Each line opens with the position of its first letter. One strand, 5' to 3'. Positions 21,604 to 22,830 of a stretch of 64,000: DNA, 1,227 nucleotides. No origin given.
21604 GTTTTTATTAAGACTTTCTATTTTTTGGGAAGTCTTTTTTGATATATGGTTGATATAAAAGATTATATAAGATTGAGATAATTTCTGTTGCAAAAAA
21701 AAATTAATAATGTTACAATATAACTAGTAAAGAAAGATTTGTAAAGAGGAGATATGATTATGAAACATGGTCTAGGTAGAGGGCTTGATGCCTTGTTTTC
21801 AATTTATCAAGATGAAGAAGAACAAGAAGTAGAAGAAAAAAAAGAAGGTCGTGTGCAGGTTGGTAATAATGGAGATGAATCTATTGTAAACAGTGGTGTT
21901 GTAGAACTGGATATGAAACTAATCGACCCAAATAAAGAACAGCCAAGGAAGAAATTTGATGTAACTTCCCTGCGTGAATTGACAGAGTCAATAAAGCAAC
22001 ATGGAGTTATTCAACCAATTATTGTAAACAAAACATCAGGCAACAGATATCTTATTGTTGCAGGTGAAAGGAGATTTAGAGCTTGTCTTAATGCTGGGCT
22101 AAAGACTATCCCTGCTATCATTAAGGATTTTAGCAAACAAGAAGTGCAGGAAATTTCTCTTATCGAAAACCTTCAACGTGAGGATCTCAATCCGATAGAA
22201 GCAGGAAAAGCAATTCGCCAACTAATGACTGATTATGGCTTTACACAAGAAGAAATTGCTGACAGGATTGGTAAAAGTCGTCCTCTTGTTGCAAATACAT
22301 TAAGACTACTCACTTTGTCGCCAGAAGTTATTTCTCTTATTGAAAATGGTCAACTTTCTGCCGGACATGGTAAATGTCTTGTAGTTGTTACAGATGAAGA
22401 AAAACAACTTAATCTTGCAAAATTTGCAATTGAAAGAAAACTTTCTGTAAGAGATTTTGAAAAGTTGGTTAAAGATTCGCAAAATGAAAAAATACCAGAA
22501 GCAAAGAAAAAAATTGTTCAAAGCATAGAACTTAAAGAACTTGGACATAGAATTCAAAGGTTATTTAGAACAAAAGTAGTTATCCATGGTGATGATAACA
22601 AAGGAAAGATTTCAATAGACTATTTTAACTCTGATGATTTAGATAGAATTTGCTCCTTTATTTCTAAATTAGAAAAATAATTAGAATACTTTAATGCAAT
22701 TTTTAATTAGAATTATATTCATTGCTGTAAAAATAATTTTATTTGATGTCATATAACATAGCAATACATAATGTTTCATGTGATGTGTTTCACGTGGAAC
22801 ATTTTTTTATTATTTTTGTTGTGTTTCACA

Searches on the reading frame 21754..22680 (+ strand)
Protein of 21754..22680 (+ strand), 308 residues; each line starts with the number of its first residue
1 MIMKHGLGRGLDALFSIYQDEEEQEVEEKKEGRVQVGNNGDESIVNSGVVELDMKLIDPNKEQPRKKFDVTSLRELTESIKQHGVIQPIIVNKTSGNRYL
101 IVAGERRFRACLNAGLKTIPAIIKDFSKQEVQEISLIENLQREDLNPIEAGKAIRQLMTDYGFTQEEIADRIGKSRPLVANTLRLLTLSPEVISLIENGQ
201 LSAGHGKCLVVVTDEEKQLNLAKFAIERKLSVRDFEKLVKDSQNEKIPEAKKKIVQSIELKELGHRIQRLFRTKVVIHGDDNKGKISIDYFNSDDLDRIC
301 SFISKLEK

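Call 8: search_protein_families(library=pfam, proteins=[window:21754-22680:+])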
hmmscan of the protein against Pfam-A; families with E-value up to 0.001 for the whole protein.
window:21754-22680:+ (308 aa): 4 families
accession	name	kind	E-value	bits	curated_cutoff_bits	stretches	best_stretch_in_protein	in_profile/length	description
PF17762.8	HTH_ParB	-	2e-35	121.4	22.6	1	143-243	1-101/102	ParB HTH domain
PF02195.25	ParB_N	-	2e-34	117.9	26.3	1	50-141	4-95/95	ParB N-terminal domain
PF23552.2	ParB_C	-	1.3e-06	28.2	23.8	1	259-303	4-49/50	ParB dimerisation domain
PF01381.28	HTH_3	-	0.00042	20.7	23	0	154-181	1-28/55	Helix-turn-helix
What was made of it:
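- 21754..22680 (+): parB (chromosomal ParB/Spo0J). It has the ParB_N domain with the GERRFRA CTP motif, an HTH and the C-terminal dimerisation domain. The likely true start is M3 at 21760, because homologues are 306 aa. Call 8: Pfam ParB_N, HTH_ParB and ParB_C.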

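Call 11: find_homologous_proteins(query=window:21754-22680:+)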
Query window:21754-22680:+ (308 aa): 8000 proteins with E <= 0.001 among 8000 candidates; the best 120 are listed.
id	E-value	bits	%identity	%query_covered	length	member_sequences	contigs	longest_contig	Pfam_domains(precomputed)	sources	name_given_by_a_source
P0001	1.1e-191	653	100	99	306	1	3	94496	PF17762.9,PF23552.3,PF02195.27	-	-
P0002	3.6e-191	652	100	99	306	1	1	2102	PF17762.9,PF23552.3,PF02195.27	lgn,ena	-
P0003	4.1e-191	652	100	99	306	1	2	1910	PF17762.9,PF23552.3,PF02195.27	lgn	-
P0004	1.2e-189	647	99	99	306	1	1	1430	PF17762.9,PF23552.3,PF02195.27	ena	-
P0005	1.5e-189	646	99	99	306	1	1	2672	PF17762.9,PF23552.3,PF02195.27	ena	-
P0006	2.1e-189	646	99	99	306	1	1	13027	PF17762.9,PF23552.3,PF02195.27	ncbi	-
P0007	3.0e-189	646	99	99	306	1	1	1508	PF17762.9,PF23552.3,PF02195.27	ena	-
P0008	3.7e-189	645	99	99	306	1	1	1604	PF17762.9,PF23552.3,PF02195.27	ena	-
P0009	4.9e-189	645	98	99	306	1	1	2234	PF17762.9,PF23552.3,PF02195.27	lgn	-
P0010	6.5e-189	644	99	99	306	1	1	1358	PF17762.9,PF23552.3,PF02195.27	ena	-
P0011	6.8e-189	644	99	99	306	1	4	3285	PF17762.9,PF23552.3,PF02195.27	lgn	-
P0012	1.1e-188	644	98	99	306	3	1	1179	PF17762.9,PF23552.3,PF02195.27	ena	-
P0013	4.2e-188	642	98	99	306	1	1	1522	PF17762.9,PF23552.3,PF02195.27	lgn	-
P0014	5.7e-188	641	98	99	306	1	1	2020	PF17762.9,PF23552.3,PF02195.27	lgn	-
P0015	1.5e-187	640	98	99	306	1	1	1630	PF17762.9,PF23552.3,PF02195.27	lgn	-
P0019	8.9e-187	637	97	99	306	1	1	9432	PF17762.9,PF23552.3,PF02195.27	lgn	-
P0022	3.9e-186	635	98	99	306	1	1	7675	PF17762.9,PF23552.3,PF02195.27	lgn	-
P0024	7.0e-158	543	81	99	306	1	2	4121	PF17762.9,PF23552.3,PF02195.27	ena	-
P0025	8.8e-157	539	83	99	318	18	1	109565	PF17762.9,PF23552.3,PF02195.27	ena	-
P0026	1.6e-155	535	82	99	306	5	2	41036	PF17762.9,PF23552.3,PF02195.27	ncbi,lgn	-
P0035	3.3e-124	432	66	100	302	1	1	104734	PF17762.9,PF23552.3,PF02195.27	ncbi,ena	-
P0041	1.5e-123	430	66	99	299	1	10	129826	PF17762.9,PF23552.3,PF02195.27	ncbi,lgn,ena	-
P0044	4.0e-122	425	67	99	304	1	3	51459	PF17762.9,PF23552.3,PF02195.27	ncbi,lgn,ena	-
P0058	1.5e-118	414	66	99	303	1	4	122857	PF17762.9,PF23552.3,PF02195.27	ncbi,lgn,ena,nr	ncbi:MAG: ParB/RepB/Spo0J family partition protein [Clostridia bacterium]|nr:ParB/RepB/Spo0J family 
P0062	4.1e-117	409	65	99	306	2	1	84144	PF17762.9,PF23552.3,PF02195.27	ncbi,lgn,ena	-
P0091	4.4e-112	392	61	99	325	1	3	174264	PF17762.9,PF23552.3,PF02195.27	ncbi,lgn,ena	-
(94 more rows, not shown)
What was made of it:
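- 21754..22680 (+): Call 11: homologues.
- Many ParB-bearing contigs in public assemblies are very short, 1-3 kb (call 11).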

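Call 12: find_encoding_contigs(protein=P0001, flank=6000, max_places=6)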
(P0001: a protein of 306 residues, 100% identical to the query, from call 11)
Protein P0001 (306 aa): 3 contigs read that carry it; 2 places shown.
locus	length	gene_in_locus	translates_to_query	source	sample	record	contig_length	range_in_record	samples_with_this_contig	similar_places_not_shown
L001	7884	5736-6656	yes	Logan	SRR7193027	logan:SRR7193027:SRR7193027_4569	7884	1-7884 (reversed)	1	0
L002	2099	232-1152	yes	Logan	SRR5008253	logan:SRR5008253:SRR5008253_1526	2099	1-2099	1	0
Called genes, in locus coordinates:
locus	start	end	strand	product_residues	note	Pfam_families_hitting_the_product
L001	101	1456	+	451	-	PF10396:TrmE_N, PF00350:Dynamin_N (faint), PF12631:MnmE_helical, PF00009:GTP_EFTU (weak), PF01926:MMR_HSR1, PF02421:FeoB_N, PF04548:AIG1 (weak), PF16897:MMR_HSR1_Xtn (weak), +1 more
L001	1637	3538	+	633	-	PF01134:GIDA, PF01266:DAO (faint), PF07992:Pyr_redox_2, PF21680:GIDA_C_1st, PF13932:SAM_GIDA_C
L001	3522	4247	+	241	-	PF02527:GidB, PF13847:Methyltransf_31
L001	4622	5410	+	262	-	PF00142:Fer4_NifH, PF01656:CbiA, PF02374:ArsA_ATPase (weak), PF06564:CBP_BcsQ, PF09140:MipZ (weak), PF10609:ParA, PF13614:AAA_31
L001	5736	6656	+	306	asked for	PF02195:ParB_N, PF17762:HTH_ParB, PF23552:ParB_C (weak)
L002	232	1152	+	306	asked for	PF02195:ParB_N, PF17762:HTH_ParB, PF23552:ParB_C (weak)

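Call 13: find_encoding_contigs(protein=P0025, flank=6000, max_places=4)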
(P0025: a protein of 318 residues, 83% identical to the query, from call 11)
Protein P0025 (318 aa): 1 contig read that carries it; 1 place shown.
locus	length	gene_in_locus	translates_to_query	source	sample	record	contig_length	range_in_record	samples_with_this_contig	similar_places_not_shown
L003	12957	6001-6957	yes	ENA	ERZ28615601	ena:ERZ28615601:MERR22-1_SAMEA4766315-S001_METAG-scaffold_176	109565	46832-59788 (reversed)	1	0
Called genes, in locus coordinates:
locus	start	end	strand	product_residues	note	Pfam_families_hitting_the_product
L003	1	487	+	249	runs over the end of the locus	PF14804:Jag_N, PF13083:KH_KhpA-B, PF01424:R3H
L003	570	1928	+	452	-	PF10396:TrmE_N, PF12631:MnmE_helical, PF00009:GTP_EFTU (weak), PF00350:Dynamin_N (faint), PF01926:MMR_HSR1, PF02421:FeoB_N, PF04548:AIG1 (weak), PF16897:MMR_HSR1_Xtn (faint)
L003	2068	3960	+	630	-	PF01134:GIDA, PF07992:Pyr_redox_2 (weak), PF21680:GIDA_C_1st, PF13932:SAM_GIDA_C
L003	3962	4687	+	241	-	PF02527:GidB, PF13847:Methyltransf_31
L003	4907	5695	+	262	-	PF00142:Fer4_NifH (weak), PF01656:CbiA, PF02374:ArsA_ATPase (weak), PF06564:CBP_BcsQ, PF09140:MipZ (weak), PF10609:ParA, PF13614:AAA_31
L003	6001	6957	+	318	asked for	PF02195:ParB_N, PF17762:HTH_ParB, PF23552:ParB_C (weak)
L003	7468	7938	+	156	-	-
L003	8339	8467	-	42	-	-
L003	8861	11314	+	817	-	PF07728:AAA_5 (faint), PF00004:AAA, PF17862:AAA_lid_3, PF01434:Peptidase_M41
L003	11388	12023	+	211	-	-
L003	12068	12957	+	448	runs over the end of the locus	-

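Call 14: find_encoding_contigs(protein=P0026, flank=6000, max_places=4)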
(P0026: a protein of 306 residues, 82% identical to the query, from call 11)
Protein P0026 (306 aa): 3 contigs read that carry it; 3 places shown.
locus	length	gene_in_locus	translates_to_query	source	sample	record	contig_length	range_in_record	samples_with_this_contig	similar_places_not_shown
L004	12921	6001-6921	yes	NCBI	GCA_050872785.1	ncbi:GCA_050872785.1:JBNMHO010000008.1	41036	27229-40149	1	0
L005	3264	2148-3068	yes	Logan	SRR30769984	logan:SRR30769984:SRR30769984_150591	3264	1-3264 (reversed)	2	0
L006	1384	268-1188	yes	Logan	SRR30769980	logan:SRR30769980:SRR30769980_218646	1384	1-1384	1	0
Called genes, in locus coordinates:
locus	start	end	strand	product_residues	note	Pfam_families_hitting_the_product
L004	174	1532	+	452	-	PF10396:TrmE_N, PF12631:MnmE_helical, PF00009:GTP_EFTU (weak), PF00350:Dynamin_N (faint), PF01926:MMR_HSR1, PF02421:FeoB_N, PF04548:AIG1 (faint)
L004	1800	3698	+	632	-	PF01134:GIDA, PF07992:Pyr_redox_2 (weak), PF21680:GIDA_C_1st, PF13932:SAM_GIDA_C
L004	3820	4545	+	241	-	PF02527:GidB, PF13847:Methyltransf_31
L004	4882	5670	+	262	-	PF00142:Fer4_NifH (weak), PF01656:CbiA, PF02374:ArsA_ATPase (weak), PF06564:CBP_BcsQ, PF09140:MipZ (weak), PF10609:ParA, PF13614:AAA_31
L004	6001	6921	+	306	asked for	PF02195:ParB_N, PF17762:HTH_ParB, PF23552:ParB_C (weak)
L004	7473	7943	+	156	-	-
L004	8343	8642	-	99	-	-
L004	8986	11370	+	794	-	PF00004:AAA, PF07728:AAA_5 (faint), PF17862:AAA_lid_3, PF01434:Peptidase_M41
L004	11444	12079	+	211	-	-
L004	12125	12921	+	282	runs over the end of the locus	-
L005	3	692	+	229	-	?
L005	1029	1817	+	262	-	PF00142:Fer4_NifH (weak), PF01656:CbiA, PF02374:ArsA_ATPase (weak), PF06564:CBP_BcsQ, PF09140:MipZ (weak), PF10609:ParA, PF13614:AAA_31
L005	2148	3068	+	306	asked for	PF02195:ParB_N, PF17762:HTH_ParB, PF23552:ParB_C (weak)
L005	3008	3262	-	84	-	?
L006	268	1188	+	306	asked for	PF02195:ParB_N, PF17762:HTH_ParB, PF23552:ParB_C (weak)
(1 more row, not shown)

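Call 21: list_cluster_members(proteins=[P0006, P0026, P0035, P0041, P0044, P0062, P0091])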
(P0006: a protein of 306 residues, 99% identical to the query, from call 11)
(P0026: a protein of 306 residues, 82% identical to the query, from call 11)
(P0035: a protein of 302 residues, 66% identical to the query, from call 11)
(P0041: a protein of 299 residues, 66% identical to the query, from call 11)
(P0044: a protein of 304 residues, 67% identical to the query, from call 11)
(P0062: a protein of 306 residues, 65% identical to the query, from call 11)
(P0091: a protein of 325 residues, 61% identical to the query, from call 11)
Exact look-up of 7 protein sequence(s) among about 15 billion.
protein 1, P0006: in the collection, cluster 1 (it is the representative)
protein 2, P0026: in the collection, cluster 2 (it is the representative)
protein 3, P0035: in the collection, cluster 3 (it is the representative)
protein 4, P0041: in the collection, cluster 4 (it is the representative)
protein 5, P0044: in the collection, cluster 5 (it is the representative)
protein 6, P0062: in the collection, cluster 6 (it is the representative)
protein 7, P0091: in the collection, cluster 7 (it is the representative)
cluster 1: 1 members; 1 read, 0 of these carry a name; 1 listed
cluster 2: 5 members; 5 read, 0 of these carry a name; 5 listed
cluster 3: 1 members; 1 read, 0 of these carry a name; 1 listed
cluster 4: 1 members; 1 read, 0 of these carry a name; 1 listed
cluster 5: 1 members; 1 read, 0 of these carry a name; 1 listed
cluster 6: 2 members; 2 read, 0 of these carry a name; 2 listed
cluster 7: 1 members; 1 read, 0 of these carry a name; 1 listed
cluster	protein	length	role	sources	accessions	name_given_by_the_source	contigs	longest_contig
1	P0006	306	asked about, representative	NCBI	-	-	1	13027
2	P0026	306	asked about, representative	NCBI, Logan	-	-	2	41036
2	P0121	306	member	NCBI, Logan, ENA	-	-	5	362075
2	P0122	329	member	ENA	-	-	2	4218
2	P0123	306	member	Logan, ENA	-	-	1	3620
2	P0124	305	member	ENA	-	-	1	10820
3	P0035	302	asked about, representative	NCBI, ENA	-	-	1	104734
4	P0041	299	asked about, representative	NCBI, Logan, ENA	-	-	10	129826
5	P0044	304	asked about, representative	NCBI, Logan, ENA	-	-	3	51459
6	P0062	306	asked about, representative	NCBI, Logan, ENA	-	-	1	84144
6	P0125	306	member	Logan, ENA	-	-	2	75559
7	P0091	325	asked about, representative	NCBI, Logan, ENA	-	-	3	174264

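Call 23: find_encoding_contigs(protein=P0006, flank=4000, max_places=3)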
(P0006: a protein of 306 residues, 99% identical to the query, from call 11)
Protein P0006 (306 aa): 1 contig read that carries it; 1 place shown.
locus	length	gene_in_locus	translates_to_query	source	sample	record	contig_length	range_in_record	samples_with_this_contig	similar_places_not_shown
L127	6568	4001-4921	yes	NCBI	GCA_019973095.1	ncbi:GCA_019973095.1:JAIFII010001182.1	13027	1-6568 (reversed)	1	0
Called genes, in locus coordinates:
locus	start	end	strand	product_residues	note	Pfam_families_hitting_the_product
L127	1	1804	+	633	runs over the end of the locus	PF01134:GIDA, PF01266:DAO (faint), PF07992:Pyr_redox_2, PF21680:GIDA_C_1st, PF13932:SAM_GIDA_C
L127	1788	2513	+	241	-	PF02527:GidB, PF13847:Methyltransf_31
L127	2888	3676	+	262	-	PF00142:Fer4_NifH, PF01656:CbiA, PF02374:ArsA_ATPase (weak), PF06564:CBP_BcsQ, PF09140:MipZ (weak), PF10609:ParA, PF13614:AAA_31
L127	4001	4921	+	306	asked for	PF02195:ParB_N, PF17762:HTH_ParB, PF23552:ParB_C (weak)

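Call 24: find_encoding_contigs(protein=P0019, flank=4000, max_places=3)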
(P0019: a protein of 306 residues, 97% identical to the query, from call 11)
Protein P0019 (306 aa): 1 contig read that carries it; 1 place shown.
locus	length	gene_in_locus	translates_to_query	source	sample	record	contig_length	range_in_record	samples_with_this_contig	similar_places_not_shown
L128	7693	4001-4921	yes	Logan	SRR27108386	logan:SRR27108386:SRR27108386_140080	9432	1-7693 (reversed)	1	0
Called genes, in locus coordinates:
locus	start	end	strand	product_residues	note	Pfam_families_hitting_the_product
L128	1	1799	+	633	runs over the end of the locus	PF01134:GIDA, PF01266:DAO (faint), PF07992:Pyr_redox_2, PF21680:GIDA_C_1st, PF13932:SAM_GIDA_C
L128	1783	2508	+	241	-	PF02527:GidB, PF13847:Methyltransf_31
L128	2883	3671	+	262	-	PF00142:Fer4_NifH, PF01656:CbiA, PF02374:ArsA_ATPase (weak), PF06564:CBP_BcsQ, PF09140:MipZ (weak), PF10609:ParA, PF13614:AAA_31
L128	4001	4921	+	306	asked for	PF02195:ParB_N, PF17762:HTH_ParB, PF23552:ParB_C (weak)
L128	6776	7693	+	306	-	?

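Call 25: find_encoding_contigs(protein=P0022, flank=4000, max_places=3)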
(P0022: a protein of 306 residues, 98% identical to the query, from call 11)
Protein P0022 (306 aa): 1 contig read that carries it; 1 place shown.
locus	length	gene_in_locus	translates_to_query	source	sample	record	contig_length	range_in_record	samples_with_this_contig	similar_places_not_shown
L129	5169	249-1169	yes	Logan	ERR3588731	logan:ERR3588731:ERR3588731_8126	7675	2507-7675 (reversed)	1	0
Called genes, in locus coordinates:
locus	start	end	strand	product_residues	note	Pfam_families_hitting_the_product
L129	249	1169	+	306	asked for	PF02195:ParB_N, PF17762:HTH_ParB, PF23552:ParB_C (weak)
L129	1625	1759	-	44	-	-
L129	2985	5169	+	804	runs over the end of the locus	PF00004:AAA, PF07728:AAA_5 (faint), PF17862:AAA_lid_3, PF01434:Peptidase_M41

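Call 26: find_encoding_contigs(protein=P0024, flank=4000, max_places=3)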
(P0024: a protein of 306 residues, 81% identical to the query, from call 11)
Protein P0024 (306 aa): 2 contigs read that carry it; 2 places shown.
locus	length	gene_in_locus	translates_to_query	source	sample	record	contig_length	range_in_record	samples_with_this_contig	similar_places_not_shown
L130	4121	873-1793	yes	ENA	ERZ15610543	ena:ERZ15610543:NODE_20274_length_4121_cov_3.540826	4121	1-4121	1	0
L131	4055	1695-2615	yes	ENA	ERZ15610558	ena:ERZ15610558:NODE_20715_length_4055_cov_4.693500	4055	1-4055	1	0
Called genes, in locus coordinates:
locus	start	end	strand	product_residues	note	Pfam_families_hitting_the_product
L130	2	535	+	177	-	?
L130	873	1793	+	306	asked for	PF02195:ParB_N, PF17762:HTH_ParB, PF23552:ParB_C (weak)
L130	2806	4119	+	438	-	?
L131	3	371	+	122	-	?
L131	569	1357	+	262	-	PF00142:Fer4_NifH, PF01656:CbiA, PF02374:ArsA_ATPase (weak), PF06564:CBP_BcsQ, PF09140:MipZ (weak), PF10609:ParA, PF13614:AAA_31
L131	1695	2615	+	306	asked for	PF02195:ParB_N, PF17762:HTH_ParB, PF23552:ParB_C (weak)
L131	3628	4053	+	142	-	?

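Call 39: find_related_loci(query=window:21754-22680:+, collection=metagenome_contigs, flank=3000)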
Query window:21754-22680:+ (308 aa) in metagenome_contigs; peptide patterns used: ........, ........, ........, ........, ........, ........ (x = any residue, [..] = any of these).
165 stretches matched a pattern; 19 encode a relative of the query (tblastn E <= 1e-3); 19 distinct loci.
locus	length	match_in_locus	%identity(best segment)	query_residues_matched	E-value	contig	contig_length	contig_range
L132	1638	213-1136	98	1-308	0e+0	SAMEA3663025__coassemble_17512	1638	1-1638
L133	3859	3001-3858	81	3-288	8e-158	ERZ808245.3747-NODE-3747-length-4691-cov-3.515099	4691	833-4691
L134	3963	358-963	41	49-250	3e-49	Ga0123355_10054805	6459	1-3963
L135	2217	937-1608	42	32-259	1e-49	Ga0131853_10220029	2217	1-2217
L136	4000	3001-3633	42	34-242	6e-49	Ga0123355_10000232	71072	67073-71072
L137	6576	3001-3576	45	49-240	2e-48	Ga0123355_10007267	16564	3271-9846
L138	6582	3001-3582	42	49-242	3e-48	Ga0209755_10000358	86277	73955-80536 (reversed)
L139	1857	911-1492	44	49-242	2e-48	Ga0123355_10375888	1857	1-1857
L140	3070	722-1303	43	49-242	7e-48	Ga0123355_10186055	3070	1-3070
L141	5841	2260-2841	43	49-242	8e-48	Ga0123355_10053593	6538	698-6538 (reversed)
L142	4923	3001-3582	43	49-242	1e-47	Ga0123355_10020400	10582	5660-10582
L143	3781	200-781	42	49-242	4e-47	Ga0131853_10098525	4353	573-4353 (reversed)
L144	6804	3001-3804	35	46-305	6e-47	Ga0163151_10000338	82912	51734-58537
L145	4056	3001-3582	42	49-242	8e-47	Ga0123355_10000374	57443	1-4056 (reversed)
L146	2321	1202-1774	43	49-239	2e-46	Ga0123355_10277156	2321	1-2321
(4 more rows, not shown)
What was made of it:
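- Tried and rejected: Metagenome scan with ParB (call 39).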

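Call 40: find_encoding_contigs(protein=P0041, flank=4000, max_places=2)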
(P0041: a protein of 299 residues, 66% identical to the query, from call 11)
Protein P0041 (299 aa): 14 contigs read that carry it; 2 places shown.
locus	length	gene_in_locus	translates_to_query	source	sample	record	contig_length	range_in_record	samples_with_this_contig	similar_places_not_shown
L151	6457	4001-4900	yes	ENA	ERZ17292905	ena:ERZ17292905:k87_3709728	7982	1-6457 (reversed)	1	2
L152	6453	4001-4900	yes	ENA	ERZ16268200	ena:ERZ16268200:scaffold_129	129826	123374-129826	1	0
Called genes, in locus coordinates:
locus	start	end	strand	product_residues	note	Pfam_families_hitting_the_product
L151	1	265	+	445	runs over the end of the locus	PF10396:TrmE_N, PF00350:Dynamin_N (faint), PF12631:MnmE_helical, PF00009:GTP_EFTU, PF01926:MMR_HSR1, PF02421:FeoB_N, PF04548:AIG1 (weak)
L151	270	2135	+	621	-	PF01134:GIDA, PF07992:Pyr_redox_2 (faint), PF21680:GIDA_C_1st, PF13932:SAM_GIDA_C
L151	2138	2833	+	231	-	PF02527:GidB, PF03848:TehB, PF05175:MTS (weak), PF13847:Methyltransf_31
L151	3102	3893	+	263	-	PF00142:Fer4_NifH, PF00448:SRP54 (faint), PF01656:CbiA, PF02374:ArsA_ATPase (weak), PF06564:CBP_BcsQ, PF09140:MipZ (weak), PF10609:ParA, PF13614:AAA_31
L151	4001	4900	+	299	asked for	PF02195:ParB_N, PF17762:HTH_ParB, PF23552:ParB_C (weak)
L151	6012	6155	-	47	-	-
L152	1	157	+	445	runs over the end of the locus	PF10396:TrmE_N, PF00350:Dynamin_N (faint), PF12631:MnmE_helical, PF00009:GTP_EFTU, PF01926:MMR_HSR1, PF02421:FeoB_N, PF04548:AIG1 (weak)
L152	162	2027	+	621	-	PF01134:GIDA, PF07992:Pyr_redox_2 (weak), PF21680:GIDA_C_1st, PF13932:SAM_GIDA_C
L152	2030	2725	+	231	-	PF02527:GidB, PF03848:TehB, PF05175:MTS (faint), PF13847:Methyltransf_31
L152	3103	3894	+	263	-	PF00142:Fer4_NifH, PF01656:CbiA, PF02374:ArsA_ATPase (weak), PF06564:CBP_BcsQ, PF09140:MipZ (weak), PF10609:ParA, PF13614:AAA_31, PF00448:SRP54 (faint)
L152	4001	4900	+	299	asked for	PF02195:ParB_N, PF17762:HTH_ParB, PF23552:ParB_C (weak)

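Call 41: find_encoding_contigs(protein=P0058, flank=4000, max_places=2)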
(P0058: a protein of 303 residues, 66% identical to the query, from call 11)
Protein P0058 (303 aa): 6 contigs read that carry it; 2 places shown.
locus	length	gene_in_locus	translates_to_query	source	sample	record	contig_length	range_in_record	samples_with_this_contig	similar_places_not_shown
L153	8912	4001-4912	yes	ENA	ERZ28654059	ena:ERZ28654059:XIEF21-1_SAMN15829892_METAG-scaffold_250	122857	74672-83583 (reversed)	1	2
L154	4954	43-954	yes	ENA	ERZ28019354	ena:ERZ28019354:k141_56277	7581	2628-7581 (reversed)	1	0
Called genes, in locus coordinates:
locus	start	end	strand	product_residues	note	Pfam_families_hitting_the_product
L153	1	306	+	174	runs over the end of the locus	PF00300:His_Phos_1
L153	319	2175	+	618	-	PF01134:GIDA, PF01266:DAO (faint), PF07992:Pyr_redox_2 (weak), PF21680:GIDA_C_1st, PF13932:SAM_GIDA_C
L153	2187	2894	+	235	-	PF02527:GidB, PF03848:TehB (faint), PF13847:Methyltransf_31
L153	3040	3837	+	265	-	PF00142:Fer4_NifH, PF01656:CbiA, PF02374:ArsA_ATPase (weak), PF06564:CBP_BcsQ, PF09140:MipZ, PF10609:ParA, PF13614:AAA_31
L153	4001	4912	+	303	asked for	PF02195:ParB_N, PF17762:HTH_ParB, PF23552:ParB_C (weak)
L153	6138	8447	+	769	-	PF00004:AAA, PF07728:AAA_5 (faint), PF17862:AAA_lid_3, PF01434:Peptidase_M41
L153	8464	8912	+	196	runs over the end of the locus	-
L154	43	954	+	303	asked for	PF02195:ParB_N, PF17762:HTH_ParB, PF23552:ParB_C (weak)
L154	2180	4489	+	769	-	PF00004:AAA, PF07728:AAA_5 (faint), PF17862:AAA_lid_3, PF01434:Peptidase_M41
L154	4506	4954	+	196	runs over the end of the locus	-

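Call 42: find_encoding_contigs(protein=P0035, flank=4000, max_places=2)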
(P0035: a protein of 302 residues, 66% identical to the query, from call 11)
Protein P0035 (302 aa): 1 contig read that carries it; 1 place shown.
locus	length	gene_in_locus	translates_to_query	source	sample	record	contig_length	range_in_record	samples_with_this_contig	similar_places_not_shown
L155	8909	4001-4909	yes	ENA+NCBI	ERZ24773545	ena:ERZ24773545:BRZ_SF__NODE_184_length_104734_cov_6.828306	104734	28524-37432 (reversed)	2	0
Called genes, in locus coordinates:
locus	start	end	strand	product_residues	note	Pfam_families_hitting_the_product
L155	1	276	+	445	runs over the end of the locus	PF10396:TrmE_N, PF00350:Dynamin_N (faint), PF12631:MnmE_helical, PF00009:GTP_EFTU, PF01926:MMR_HSR1, PF02421:FeoB_N, PF04548:AIG1 (weak)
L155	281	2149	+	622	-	PF01134:GIDA, PF07992:Pyr_redox_2 (weak), PF12831:FAD_oxidored (weak), PF21680:GIDA_C_1st, PF13932:SAM_GIDA_C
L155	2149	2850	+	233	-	PF02527:GidB, PF03848:TehB (weak), PF05175:MTS (weak), PF13847:Methyltransf_31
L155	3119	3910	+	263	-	PF00142:Fer4_NifH, PF00448:SRP54 (faint), PF01656:CbiA, PF02374:ArsA_ATPase (weak), PF06564:CBP_BcsQ, PF09140:MipZ (weak), PF10609:ParA, PF13614:AAA_31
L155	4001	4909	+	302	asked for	PF02195:ParB_N, PF17762:HTH_ParB, PF23552:ParB_C (weak)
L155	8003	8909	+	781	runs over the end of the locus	PF00004:AAA, PF07728:AAA_5 (faint), PF17862:AAA_lid_3, PF01434:Peptidase_M41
